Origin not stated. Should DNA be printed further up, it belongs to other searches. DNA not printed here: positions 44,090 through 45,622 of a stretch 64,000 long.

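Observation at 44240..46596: Bacterial kinase with plant galacturonokinase signatures, coupled to rodA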

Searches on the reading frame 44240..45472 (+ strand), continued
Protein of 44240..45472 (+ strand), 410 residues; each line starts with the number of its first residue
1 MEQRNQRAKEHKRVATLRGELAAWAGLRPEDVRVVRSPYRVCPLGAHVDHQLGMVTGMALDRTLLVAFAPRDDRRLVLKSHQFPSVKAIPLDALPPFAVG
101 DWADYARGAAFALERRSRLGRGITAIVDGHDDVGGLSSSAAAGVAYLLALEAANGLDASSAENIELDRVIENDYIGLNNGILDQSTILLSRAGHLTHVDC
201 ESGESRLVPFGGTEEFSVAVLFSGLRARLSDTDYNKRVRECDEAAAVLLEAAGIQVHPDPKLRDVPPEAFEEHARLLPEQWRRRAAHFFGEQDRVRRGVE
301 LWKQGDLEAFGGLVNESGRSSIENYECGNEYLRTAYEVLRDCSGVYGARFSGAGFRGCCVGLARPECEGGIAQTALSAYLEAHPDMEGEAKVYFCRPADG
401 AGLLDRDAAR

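Call 52: search_solved_structures(query=L087:6617-7735:+, max_evalue=1e-20)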
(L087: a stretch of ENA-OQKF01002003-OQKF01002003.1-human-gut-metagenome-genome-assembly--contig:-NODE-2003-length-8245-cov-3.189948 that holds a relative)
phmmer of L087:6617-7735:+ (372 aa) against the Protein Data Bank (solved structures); distinct sequences matched with E-value up to 1e-20: 27.
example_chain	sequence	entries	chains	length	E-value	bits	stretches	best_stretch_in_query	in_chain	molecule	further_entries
5u4q_A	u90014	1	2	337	3.6e-106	359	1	23-372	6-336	dTDP-glucose 4,6-dehydratase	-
3ruc_A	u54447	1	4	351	3.1e-38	135.5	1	20-372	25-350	WbgU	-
3ru9_A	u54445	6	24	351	8e-38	134.2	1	20-372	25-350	WbgU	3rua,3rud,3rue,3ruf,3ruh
3ru7_A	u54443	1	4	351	8e-38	134.2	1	20-372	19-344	WbgU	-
3lu1_A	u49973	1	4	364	9.2e-38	134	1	20-372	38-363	WbgU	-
6zl6_A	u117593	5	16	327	2e-36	129.6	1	23-372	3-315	Epimerase domain-containing protein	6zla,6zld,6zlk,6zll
6zlj_A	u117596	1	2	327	7e-36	127.8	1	23-372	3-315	Epimerase domain-containing protein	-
10ke_A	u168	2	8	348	8.5e-35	124.2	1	23-371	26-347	Capsular polysaccharide biosynthesis protein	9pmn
1sb8_A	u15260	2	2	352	1.5e-32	116.8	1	14-371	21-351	wbpP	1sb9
4zrm_A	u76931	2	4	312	1e-28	104.2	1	23-367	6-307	UDP-glucose 4-epimerase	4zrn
6kv9_A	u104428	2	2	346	1.1e-28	104.1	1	17-367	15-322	MoeE5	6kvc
1bxk_A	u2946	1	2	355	1.2e-26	97.4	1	22-368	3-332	PROTEIN (DTDP-GLUCOSE 4,6-DEHYDRATASE)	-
8du1_A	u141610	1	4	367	1.5e-26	97.1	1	21-369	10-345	dTDP-glucose 4,6-dehydratase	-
2hun_A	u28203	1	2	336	3.5e-26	95.9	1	22-368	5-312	336aa long hypothetical dTDP-glucose 4,6-dehydratase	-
8rdg_A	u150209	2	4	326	4.5e-26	95.5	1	23-308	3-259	SDR family NAD(P)-dependent oxidoreductase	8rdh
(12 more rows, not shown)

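Call 53: search_protein_families(library=ncbifam, proteins=[L087:6617-7735:+, L080:4657-5889:+], max_evalue=1e-10)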
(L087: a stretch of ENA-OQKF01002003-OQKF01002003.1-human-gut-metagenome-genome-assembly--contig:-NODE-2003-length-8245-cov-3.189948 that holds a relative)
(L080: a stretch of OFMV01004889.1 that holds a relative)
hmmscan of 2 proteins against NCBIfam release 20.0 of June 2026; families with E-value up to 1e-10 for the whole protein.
L087:6617-7735:+ (372 aa): 16 families
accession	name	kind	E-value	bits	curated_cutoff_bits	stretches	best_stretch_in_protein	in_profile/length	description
TIGR01181.1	dTDP_gluc_dehyt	equivalog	1.2e-47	162.6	365.1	1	23-369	2-313/321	dTDP-glucose 4,6-dehydratase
TIGR01179.1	galE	equivalog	7.5e-36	123.6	262.3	1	23-367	2-325/332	UDP-glucose 4-epimerase GalE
NF007490.0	PRK10084.1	subfamily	5.4e-32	111.2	649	1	23-368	3-335/361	dTDP-glucose 4,6-dehydratase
TIGR04180.1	EDH_00030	hypoth_equivalog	1.8e-31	109.3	475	1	23-268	1-227/297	NAD-dependent 4,6-dehydratase LegB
NF011728.1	PRK15181.1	equivalog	4e-31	108.3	760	1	16-369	11-339/348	Vi polysaccharide biosynthesis UDP-N-acetylglucosaminuronic acid C-4 epimerase TviC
NF007582.0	PRK10217.1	equivalog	1e-29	103.8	698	1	21-368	2-332/355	dTDP-glucose 4,6-dehydratase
TIGR02197.1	heptose_epim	equivalog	1.1e-28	100.3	274.6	1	23-368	1-314/316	ADP-glyceromanno-heptose 6-epimerase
NF007956.0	PRK10675.1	subfamily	1.3e-22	80.4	394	1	23-366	3-328/338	UDP-glucose 4-epimerase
TIGR01472.1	gmd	equivalog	2e-17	63.4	415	1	21-267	1-240/342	GDP-mannose 4,6-dehydratase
NF043036.1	ErythonDh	equivalog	3.1e-17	62.7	325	1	23-231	3-194/321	D-erythronate dehydrogenase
TIGR02622.1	CDP_4_6_dhtase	equivalog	4.5e-16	58.9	278.45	1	19-204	3-172/352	CDP-glucose 4,6-dehydratase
NF042422.1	oxyalk_red_OleD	equivalog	6e-15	55.4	580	1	23-265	3-214/329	2-alkyl-3-oxoalkanoate reductase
TIGR01214.1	rmlD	equivalog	1e-12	47.8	224.05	1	23-302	2-220/285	dTDP-4-dehydrorhamnose reductase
NF008872.0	PRK11908.1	equivalog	2.9e-12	46.3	294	1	21-367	2-335/349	bifunctional UDP-4-keto-pentose/UDP-xylose synthase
NF008360.0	PRK11150.1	equivalog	1.1e-11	44.6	452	0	156-260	111-219/310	ADP-glyceromanno-heptose 6-epimerase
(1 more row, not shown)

L080:4657-5889:+ (410 aa): 6 families
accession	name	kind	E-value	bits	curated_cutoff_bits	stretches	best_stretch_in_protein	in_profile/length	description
NF011631.0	PRK15057.1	equivalog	1.6e-171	570.7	757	1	1-410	1-388/388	UDP-glucose 6-dehydrogenase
TIGR03026.1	NDP-sugDHase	subfamily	1.5e-92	310.5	189.8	1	1-400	1-397/413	nucleotide sugar dehydrogenase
NF041297.1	UDPGDh_AglM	equivalog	8.3e-45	153.5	670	1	1-360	1-359/429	UDP-glucose 6-dehydrogenase AglM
NF047673.2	TeichurnBiosyTuaD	equivalog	2e-42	145.8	700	1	2-371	3-365/439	UDP-glucose 6-dehydrogenase TuaD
NF040825.1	UDPMaNacDH_Arch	equivalog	3e-28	98.8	750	1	1-386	1-369/418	UDP-N-acetyl-D-mannosamine dehydrogenase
NF008286.0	PRK11064.1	equivalog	6.7e-23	80.9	459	1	2-365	5-369/420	UDP-N-acetyl-D-mannosamine dehydrogenase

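Call 54: fold_search(model_id=the predicted structure, library=pdb)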
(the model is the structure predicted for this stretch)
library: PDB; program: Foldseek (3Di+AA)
matches with E <= 10: 536; with E <= 0.001: 195
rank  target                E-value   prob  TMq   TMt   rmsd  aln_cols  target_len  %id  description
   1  6zfh_B                1.3e-34  1.00  0.83  0.88   2.6       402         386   30  Structure of human galactokinase in complex with galactose and 2'-(benzo[d]oxazol-2-ylamino)-7',8'-dihydro-1'H-spiro[c (released 2021-06-30)
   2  6qje_A                2.0e-34  1.00  0.85  0.89   2.5       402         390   29  Structure of human galactokinase 1 bound with 4-{[2-(Methylsulfonyl)-1H-imidazol-1-yl]methyl}-1,3-thiazole (released 2019-02-27)
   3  1wuu_D                2.8e-34  1.00  0.82  0.86   2.8       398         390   30  crystal structure of human galactokinase complexed with MgAMPPNP and galactose (released 2004-12-28)
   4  6zfh_G                3.5e-34  1.00  0.83  0.89   2.6       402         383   29  Structure of human galactokinase in complex with galactose and 2'-(benzo[d]oxazol-2-ylamino)-7',8'-dihydro-1'H-spiro[c (released 2021-06-30)
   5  6q8z_A                5.9e-34  1.00  0.84  0.87   2.7       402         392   29  Structure of human galactokinase 1 bound with N-(Cyclobutylmethyl)-1,5-dimethyl-1H-pyrazole-4-carboxamide (released 2019-01-23)
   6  6gr2_E                5.9e-34  1.00  0.82  0.87   2.7       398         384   29  Structure of human galactokinase in complex with galactose and ADP (released 2019-06-19)
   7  6zfh_A                7.0e-34  1.00  0.82  0.87   2.5       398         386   29  Structure of human galactokinase in complex with galactose and 2'-(benzo[d]oxazol-2-ylamino)-7',8'-dihydro-1'H-spiro[c (released 2021-06-30)
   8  6gr2_F                7.0e-34  1.00  0.82  0.87   2.7       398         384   30  Structure of human galactokinase in complex with galactose and ADP (released 2019-06-19)
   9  6zfh_C                8.8e-34  1.00  0.82  0.86   3.1       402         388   29  Structure of human galactokinase in complex with galactose and 2'-(benzo[d]oxazol-2-ylamino)-7',8'-dihydro-1'H-spiro[c (released 2021-06-30)
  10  6q90_A                1.0e-33  1.00  0.83  0.86   2.7       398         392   30  Structure of human galactokinase 1 bound with 1-(4-Methoxyphenyl)-3-(4-pyridinyl)urea (released 2019-01-23)
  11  6zfh_E                1.1e-33  1.00  0.83  0.88   2.5       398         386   29  Structure of human galactokinase in complex with galactose and 2'-(benzo[d]oxazol-2-ylamino)-7',8'-dihydro-1'H-spiro[c (released 2021-06-30)
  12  6zfh_D                1.2e-33  1.00  0.82  0.87   2.6       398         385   29  Structure of human galactokinase in complex with galactose and 2'-(benzo[d]oxazol-2-ylamino)-7',8'-dihydro-1'H-spiro[c (released 2021-06-30)
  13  6q3w_A                1.5e-33  1.00  0.84  0.88   2.5       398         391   29  Structure of human galactokinase 1 bound with Ethyl 1-(2-pyrazinyl)-4-piperidinecarboxylate (released 2019-01-23)
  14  6gr2_C                2.0e-33  1.00  0.82  0.86   2.8       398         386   30  Structure of human galactokinase in complex with galactose and ADP (released 2019-06-19)
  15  6q3x_B                2.5e-33  1.00  0.82  0.87   2.8       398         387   30  Structure of human galactokinase in complex with galactose and 2'-(benzo[d]oxazol-2-ylamino)-7',8'-dihydro-1'H-spiro[c (released 2020-07-15)
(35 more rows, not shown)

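Call 63: search_solved_structures(query=L092:7152-7892:+, max_evalue=0.00001)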
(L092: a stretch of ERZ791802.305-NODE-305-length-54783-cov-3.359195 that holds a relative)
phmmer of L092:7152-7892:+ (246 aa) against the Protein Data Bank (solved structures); distinct sequences matched with E-value up to 0.00001: 31.
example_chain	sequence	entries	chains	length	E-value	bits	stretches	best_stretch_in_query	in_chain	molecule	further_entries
8x7s_B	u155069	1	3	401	2.4e-11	46.6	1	1-185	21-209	UTP--glucose-1-phosphate uridylyltransferase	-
1h5s_D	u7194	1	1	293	1.2e-09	41.1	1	2-190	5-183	Glucose-1-phosphate thymidylyltransferase 1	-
8yre_D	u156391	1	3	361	2.2e-09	40.2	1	1-233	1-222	Mannose-1-phosphate guanylyltransferase 1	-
7x8j_A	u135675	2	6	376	2.5e-09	40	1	1-233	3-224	Mannose-1-phosphate guanylyltransferase 1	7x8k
6mnu_A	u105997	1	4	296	3e-09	39.8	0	2-64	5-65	UTP--glucose-1-phosphate uridylyltransferase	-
3hl3_A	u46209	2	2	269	3.1e-09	39.7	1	1-196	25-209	Glucose-1-phosphate thymidylyltransferase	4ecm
1h5r_A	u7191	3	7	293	3.4e-09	39.6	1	2-190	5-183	GLUCOSE-1-PHOSPHATE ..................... | Glucose-1-phosphate thymidylyltransferase 1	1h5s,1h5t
1h5r_B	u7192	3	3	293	3.4e-09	39.6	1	2-190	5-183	GLUCOSE-1-PHOSPHATE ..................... | Glucose-1-phosphate thymidylyltransferase 1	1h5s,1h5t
1h5s_A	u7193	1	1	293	5.6e-09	38.9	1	2-186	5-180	Glucose-1-phosphate thymidylyltransferase 1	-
4ho0_A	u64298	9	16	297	6.1e-09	38.8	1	1-190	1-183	Glucose-1-phosphate thymidylyltransferase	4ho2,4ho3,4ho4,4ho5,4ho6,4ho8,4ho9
3pkp_A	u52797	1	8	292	1.3e-08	37.7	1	2-189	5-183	Glucose-1-phosphate thymidylyltransferase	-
3pkq_A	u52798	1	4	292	1.4e-08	37.5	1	2-189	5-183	Glucose-1-phosphate thymidylyltransferase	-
1mp3_A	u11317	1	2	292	2.3e-08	36.8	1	2-189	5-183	GLUCOSE-1-PHOSPHATE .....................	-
1mp4_A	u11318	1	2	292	4.2e-08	36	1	2-189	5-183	W224H Variant of S. Enterica RmlA Bound to UDP-Glucose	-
1iim_A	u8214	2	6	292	5.7e-08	35.6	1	2-189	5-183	glucose-1-phosphate thymidylyltransferase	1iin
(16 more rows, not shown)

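Call 65: search_dna_similar(query=window:44240-45472:+, collection=plasmids, mode=protein, max_rows=25, max_evalue=1e-20)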
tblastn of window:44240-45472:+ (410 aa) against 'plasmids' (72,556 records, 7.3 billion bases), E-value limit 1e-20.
Records with a match: 45; places in all: 47; records where one place covers at least 80% of the query: 44.
Best place of each record, by identity: <60% 45.
By first word of the organism name: Bacillus 11; Escherichia 7; Enterococcus 6; Plesiomonas 2; Cetobacterium 2; Vibrio 2; Proteus 2; Lactococcus 1; Kovacikia 1; Aeromonas 1; and 10 more.
By predicted mobility (MOB-suite, as given by PLSDB): non-mobilizable 41; mobilizable 3; conjugative 1.
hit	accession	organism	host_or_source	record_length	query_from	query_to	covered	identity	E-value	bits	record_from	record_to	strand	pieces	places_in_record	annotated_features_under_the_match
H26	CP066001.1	Lactococcus garvieae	-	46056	30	395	88%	40.1%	2e-64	273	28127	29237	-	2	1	hypothetical protein (x2)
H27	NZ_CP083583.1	Kovacikia minuta CCNUW1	cell culture,fresh water lake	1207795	37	382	84%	32.1%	8e-24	111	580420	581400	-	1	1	record has no annotation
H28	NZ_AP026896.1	Aeromonas caviae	Microbe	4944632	34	396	89%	30.5%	3e-25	115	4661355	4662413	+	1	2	none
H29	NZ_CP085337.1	Haladaptatus halobius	cell culture,saline soil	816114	37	396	88%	30.6%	2e-31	134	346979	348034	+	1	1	galK: galactokinase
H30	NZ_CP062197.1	Plesiomonas shigelloides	Gentoo penguin,feces,feces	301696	14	396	93%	28.4%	7e-23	108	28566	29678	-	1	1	galK: galactokinase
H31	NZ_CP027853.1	Plesiomonas shigelloides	whole organism,catfish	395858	14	396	93%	28.1%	4e-22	106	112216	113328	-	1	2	galK: galactokinase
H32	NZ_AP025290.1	Treponema saccharophilum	-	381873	20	379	88%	29.0%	3e-25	115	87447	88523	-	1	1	galactokinase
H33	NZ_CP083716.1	Bacillus velezensis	cell culture,Meju, fermented soybean ...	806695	27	379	86%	29.5%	2e-26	119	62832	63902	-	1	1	galactokinase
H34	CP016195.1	Bacillus thuringiensis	organism,soil sample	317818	37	366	80%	31.3%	2e-30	130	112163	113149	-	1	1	galactokinase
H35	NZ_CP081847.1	Enterococcus raffinosus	Homo sapiens,feces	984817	29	381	86%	29.1%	8e-28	123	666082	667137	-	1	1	galactokinase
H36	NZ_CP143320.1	Cetobacterium somerae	intestine of Yellow Catfish,pure culture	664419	32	367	82%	30.5%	1e-28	125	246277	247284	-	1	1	galactokinase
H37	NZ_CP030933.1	Enterococcus gilvus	cow,milk,milk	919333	29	382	86%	28.7%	9e-29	126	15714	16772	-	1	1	galactokinase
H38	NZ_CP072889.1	Enterococcus raffinosus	stream/river surface water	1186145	29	381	86%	28.8%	1e-27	123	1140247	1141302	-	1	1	record has no annotation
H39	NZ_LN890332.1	Leuconostoc gasicomitatum KG16-1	-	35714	37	379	84%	29.6%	1e-25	116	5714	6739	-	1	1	galactokinase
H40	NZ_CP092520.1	Cetobacterium somerae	Danio rerio,tissue sample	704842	32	367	82%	30.2%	2e-28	125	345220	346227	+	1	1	galactokinase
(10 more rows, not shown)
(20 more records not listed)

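Call 77: list_cluster_members(proteins=[P0297, P0356, P0393, P0336, P0279, P0273, P0262, P0266, P0257, P0078])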
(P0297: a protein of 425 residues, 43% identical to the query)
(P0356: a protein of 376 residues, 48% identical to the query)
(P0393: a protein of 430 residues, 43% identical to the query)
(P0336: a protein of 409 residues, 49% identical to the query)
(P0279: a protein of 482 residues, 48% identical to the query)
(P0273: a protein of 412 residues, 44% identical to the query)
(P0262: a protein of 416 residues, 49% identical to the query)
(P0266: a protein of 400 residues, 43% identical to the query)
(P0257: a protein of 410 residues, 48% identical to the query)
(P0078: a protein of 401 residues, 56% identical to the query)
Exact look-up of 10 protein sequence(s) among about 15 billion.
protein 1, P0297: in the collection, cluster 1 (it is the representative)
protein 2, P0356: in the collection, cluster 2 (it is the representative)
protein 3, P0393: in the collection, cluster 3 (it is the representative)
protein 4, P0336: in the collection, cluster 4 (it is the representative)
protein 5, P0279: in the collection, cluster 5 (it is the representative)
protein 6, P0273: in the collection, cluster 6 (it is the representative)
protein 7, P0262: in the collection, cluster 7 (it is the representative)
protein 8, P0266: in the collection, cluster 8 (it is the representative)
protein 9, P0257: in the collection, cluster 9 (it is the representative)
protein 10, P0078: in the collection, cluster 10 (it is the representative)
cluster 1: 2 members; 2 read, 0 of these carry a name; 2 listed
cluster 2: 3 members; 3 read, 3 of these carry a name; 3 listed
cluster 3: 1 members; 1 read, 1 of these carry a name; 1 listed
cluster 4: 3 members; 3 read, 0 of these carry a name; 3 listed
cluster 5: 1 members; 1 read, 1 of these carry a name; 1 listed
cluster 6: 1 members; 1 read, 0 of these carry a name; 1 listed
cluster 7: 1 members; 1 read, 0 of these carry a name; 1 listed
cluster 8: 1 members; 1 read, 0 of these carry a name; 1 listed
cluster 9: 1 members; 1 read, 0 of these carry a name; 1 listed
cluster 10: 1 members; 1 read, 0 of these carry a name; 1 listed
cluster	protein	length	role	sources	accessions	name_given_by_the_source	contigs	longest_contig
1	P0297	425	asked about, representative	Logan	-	-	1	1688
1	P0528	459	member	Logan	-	-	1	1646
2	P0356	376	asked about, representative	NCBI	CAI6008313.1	unnamed protein product, partial [Closterium sp. NIES-65]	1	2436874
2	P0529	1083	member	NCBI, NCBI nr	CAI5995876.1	unnamed protein product [Closterium sp. NIES-64]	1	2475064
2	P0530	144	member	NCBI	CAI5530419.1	unnamed protein product, partial [Closterium sp. Naga37s-1]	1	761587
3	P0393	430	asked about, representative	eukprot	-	jgi/Mesen1/9501/ME000633S08858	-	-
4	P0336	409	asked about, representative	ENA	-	-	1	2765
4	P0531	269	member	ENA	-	-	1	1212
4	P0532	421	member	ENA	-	-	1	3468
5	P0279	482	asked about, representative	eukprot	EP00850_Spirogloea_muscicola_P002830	SM000011S19008 [mRNA] locus=s11:378963:382945:+ [translate_table: standard]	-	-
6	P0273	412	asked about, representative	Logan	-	-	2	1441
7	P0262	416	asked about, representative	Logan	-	-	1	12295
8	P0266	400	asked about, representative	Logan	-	-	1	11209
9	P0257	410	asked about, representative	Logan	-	-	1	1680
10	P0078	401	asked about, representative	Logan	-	-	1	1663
